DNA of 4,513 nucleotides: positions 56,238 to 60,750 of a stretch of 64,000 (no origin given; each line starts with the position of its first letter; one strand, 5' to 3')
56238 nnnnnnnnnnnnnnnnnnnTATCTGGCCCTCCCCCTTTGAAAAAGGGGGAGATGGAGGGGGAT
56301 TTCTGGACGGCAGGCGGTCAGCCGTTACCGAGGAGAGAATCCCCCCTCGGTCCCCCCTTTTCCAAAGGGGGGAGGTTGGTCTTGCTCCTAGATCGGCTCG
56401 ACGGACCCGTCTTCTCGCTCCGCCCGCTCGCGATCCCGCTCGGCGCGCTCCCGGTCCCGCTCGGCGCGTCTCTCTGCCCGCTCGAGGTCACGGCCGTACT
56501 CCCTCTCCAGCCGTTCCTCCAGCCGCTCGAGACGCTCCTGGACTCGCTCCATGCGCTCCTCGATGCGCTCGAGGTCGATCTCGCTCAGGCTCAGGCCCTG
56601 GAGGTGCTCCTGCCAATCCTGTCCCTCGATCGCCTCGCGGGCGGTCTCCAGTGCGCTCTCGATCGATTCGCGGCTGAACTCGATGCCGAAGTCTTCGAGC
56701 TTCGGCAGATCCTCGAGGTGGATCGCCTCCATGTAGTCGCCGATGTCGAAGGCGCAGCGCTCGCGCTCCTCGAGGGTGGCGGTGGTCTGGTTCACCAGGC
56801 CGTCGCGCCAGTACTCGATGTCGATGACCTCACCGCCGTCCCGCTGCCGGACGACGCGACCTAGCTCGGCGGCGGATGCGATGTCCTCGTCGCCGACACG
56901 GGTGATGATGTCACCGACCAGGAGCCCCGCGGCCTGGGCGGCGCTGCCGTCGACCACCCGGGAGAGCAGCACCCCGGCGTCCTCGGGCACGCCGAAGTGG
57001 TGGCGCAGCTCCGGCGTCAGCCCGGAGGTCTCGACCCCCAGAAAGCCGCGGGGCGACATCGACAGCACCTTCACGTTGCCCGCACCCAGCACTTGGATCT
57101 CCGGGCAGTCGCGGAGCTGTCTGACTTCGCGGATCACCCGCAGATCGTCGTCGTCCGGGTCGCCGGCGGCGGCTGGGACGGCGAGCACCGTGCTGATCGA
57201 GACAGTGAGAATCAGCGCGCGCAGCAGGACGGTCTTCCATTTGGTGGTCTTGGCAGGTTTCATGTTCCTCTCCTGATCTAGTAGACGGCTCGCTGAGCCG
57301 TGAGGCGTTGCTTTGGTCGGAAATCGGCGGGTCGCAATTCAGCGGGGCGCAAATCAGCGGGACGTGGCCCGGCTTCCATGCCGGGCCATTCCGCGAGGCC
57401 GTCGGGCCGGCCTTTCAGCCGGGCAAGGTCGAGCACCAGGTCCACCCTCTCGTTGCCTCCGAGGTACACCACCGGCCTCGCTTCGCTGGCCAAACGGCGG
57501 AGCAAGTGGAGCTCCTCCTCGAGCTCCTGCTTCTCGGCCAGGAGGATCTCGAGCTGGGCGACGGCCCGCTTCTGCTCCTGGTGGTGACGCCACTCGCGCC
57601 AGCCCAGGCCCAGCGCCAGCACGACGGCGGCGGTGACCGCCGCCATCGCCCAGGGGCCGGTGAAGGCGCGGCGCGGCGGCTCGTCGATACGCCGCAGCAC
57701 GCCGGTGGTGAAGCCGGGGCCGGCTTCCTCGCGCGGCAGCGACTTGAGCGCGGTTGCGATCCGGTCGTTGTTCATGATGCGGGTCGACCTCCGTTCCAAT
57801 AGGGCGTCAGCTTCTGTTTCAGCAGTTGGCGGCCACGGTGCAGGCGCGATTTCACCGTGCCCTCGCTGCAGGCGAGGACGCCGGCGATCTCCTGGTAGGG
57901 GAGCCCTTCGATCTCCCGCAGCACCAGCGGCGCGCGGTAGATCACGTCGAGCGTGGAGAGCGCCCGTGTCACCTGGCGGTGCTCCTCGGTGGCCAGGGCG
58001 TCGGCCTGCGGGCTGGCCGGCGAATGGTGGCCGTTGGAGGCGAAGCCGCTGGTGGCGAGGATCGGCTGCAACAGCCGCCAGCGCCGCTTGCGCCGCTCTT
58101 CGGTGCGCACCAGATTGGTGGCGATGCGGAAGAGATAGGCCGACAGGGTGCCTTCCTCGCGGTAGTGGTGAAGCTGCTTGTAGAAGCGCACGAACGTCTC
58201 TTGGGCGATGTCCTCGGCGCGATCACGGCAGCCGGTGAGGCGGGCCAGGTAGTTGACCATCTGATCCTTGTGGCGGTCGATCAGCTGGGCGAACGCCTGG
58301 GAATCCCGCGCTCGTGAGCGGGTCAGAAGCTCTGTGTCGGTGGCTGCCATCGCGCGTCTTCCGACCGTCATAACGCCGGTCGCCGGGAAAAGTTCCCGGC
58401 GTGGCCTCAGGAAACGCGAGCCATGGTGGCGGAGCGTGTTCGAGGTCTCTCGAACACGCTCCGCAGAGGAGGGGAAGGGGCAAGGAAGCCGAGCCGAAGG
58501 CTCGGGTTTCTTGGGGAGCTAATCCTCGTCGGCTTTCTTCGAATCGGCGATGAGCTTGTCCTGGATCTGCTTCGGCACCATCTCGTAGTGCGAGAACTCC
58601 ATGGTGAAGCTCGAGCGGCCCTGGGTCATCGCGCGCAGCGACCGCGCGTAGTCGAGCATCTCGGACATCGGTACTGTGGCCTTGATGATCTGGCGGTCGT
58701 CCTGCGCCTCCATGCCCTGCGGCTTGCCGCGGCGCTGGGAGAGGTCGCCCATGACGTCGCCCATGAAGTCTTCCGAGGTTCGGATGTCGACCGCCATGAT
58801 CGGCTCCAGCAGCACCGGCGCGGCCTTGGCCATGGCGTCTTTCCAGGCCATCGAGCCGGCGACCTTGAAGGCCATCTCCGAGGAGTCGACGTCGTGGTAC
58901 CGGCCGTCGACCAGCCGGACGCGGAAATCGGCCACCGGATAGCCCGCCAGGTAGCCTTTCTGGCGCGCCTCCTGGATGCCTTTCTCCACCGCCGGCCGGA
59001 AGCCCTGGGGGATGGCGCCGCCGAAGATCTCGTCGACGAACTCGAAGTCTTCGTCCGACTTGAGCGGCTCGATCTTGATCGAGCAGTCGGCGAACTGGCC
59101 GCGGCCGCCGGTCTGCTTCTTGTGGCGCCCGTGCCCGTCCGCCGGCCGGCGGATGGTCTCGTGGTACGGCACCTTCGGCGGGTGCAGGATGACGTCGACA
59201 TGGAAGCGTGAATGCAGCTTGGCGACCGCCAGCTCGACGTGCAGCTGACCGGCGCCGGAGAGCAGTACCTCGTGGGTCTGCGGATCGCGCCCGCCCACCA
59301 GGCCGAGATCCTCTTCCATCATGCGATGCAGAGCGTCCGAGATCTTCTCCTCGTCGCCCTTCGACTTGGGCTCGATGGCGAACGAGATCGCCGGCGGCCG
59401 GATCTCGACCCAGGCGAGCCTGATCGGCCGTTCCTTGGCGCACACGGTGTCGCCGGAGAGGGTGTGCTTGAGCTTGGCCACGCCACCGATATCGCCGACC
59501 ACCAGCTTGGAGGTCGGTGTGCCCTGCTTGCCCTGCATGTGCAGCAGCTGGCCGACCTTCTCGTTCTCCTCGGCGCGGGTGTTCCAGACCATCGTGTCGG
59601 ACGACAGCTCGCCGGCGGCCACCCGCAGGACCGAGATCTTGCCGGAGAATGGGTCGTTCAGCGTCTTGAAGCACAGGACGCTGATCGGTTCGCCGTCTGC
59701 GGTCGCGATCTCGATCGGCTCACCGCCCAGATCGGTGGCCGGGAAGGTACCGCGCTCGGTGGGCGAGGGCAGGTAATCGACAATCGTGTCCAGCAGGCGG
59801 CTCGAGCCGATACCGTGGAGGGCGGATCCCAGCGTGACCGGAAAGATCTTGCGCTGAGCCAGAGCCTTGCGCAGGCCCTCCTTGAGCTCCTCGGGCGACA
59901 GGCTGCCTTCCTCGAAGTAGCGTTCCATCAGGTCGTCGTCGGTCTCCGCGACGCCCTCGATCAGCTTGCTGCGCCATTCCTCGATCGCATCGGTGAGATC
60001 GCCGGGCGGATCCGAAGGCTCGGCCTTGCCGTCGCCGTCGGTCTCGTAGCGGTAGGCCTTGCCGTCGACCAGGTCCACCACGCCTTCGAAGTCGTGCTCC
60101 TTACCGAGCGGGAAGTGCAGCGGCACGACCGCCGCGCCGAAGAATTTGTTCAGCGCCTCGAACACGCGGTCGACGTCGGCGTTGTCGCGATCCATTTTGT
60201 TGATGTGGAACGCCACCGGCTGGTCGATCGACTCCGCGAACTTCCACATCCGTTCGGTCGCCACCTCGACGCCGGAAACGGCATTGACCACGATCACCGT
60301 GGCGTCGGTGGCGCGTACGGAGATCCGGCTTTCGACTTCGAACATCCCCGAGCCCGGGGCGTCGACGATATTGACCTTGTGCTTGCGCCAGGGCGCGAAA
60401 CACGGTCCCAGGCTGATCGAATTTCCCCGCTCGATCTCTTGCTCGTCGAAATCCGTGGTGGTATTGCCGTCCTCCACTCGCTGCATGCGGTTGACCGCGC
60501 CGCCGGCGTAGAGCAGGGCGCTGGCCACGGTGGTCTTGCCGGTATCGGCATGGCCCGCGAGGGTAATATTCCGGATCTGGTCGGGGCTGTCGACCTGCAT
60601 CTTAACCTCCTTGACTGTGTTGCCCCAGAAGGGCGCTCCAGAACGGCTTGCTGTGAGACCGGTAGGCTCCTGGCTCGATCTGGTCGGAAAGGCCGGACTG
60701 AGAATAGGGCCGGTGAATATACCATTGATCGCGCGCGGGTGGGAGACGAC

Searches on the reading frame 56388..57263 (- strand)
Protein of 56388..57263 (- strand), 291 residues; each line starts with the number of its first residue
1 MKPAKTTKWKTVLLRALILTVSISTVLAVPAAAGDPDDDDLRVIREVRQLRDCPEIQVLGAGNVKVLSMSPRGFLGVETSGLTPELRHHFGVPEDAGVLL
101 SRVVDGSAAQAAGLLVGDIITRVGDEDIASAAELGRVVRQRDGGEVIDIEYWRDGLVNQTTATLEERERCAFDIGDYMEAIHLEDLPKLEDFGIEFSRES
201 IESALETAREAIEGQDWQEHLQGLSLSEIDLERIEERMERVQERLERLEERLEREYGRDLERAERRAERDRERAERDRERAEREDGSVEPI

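Call 20: search_protein_families(library=pfam, proteins=[window:56388-57263:-], max_evalue=0.001)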
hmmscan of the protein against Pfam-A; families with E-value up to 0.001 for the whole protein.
window:56388-57263:- (291 aa): 3 families
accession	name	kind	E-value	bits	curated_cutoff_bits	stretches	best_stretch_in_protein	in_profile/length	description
PF13180.12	PDZ_2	-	6.5e-09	36.4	27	1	73-162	1-78/80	PDZ domain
PF00595.29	PDZ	-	1.6e-08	35.3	23.2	1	68-139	5-68/81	PDZ domain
PF17820.7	PDZ_6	-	2e-08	34.3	27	1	101-153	3-54/54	PDZ domain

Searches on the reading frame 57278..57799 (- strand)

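Call 20: search_protein_families(library=pfam, proteins=[window:57278-57799:-], max_evalue=0.001)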
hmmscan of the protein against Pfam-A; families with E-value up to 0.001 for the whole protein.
window:57278-57799:- (173 aa): 1 family
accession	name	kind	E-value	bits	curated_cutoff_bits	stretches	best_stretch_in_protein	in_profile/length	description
PF14316.11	DUF4381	-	0.0003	21.5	27.2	1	48-109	20-85/145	Domain of unknown function (DUF4381)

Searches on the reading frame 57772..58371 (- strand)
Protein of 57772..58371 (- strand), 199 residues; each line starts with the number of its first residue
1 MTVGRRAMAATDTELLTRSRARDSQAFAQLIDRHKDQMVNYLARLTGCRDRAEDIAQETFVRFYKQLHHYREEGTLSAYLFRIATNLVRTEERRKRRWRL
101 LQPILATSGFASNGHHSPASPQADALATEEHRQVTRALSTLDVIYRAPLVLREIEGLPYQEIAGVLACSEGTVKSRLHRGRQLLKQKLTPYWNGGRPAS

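Call 20: search_protein_families(library=pfam, proteins=[window:57772-58371:-], max_evalue=0.001)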
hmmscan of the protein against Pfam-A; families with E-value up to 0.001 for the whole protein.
window:57772-58371:- (199 aa): 4 families
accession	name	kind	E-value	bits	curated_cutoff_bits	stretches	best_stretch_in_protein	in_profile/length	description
PF08281.18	Sigma70_r4_2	-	1.8e-17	63.1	25.7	1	132-184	2-54/54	Sigma-70, region 4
PF04542.20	Sigma70_r2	-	3.9e-16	59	24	1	30-97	1-70/71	Sigma-70 region 2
PF04545.22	Sigma70_r4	-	3.1e-09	36.6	24.1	1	137-185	1-49/50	Sigma-70, region 4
PF07638.17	Sigma70_ECF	-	0.00012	22.5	21.1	1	13-188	5-183/185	ECF sigma factor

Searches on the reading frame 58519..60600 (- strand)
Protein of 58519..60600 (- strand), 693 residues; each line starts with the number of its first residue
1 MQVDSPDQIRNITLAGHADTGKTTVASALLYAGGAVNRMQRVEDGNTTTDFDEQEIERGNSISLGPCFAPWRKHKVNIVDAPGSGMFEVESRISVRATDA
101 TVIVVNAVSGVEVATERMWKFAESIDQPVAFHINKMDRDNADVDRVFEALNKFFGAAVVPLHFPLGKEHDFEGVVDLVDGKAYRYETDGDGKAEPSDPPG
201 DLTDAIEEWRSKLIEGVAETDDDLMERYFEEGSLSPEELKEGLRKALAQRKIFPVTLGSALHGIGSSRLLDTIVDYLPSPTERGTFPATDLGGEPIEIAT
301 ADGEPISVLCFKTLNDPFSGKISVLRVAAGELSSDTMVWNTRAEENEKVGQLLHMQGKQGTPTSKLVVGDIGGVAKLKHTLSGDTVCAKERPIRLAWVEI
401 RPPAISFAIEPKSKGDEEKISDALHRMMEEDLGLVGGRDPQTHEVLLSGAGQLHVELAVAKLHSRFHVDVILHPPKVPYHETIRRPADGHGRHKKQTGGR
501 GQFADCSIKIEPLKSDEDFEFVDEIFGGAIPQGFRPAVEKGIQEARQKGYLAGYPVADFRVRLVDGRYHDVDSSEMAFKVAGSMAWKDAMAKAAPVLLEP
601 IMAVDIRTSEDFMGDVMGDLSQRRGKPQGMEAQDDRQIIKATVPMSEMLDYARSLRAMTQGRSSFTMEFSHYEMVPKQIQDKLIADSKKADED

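Call 20: search_protein_families(library=pfam, proteins=[window:58519-60600:-], max_evalue=0.001)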
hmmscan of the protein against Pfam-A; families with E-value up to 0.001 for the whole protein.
window:58519-60600:- (693 aa): 7 families
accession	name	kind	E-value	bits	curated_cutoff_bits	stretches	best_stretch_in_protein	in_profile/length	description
PF03764.24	EFG_IV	-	1.4e-43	147.9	24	1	475-593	1-120/121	Elongation factor G, domain IV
PF00009.33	GTP_EFTU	-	7.7e-41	140.2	26.5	1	8-279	2-188/188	Elongation factor Tu GTP binding domain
PF00679.30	EFG_C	-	1.3e-30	105.7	27.9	1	596-682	1-88/89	Elongation factor G C-terminus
PF14492.12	EFG_III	-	5.3e-23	81.3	27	1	402-473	3-74/75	Elongation Factor G, domain III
PF22042.2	EF-G_D2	-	1.4e-10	41.6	27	1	306-388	2-83/84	Elongation factor G domain 2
PF03144.31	GTP_EFTU_D2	-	1.5e-06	29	30.3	1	320-387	1-73/73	Elongation factor Tu domain 2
PF01926.29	MMR_HSR1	-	0.0003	21.3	21.9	1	12-135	2-113/113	50S ribosome-binding GTPase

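Call 80: list_cluster_members(proteins=[window:58519-60600:-, P0003, P0018, P0272])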
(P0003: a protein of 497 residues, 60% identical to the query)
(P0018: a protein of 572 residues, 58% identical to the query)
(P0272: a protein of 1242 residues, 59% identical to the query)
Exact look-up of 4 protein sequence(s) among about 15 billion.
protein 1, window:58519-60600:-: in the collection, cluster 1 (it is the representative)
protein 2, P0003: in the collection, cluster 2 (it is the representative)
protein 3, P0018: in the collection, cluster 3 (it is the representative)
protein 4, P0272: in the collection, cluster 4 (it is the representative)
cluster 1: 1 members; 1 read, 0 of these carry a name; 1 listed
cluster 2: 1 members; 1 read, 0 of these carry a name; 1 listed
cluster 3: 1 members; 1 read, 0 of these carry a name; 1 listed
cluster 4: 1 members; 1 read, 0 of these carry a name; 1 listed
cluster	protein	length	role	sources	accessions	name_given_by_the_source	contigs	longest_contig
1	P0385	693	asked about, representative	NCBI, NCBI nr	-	-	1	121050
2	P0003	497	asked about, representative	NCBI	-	-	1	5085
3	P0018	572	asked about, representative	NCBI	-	-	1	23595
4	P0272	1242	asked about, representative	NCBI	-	-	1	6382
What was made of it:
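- Tried and rejected: The exact-sequence look-up returned no organism name (call 80).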
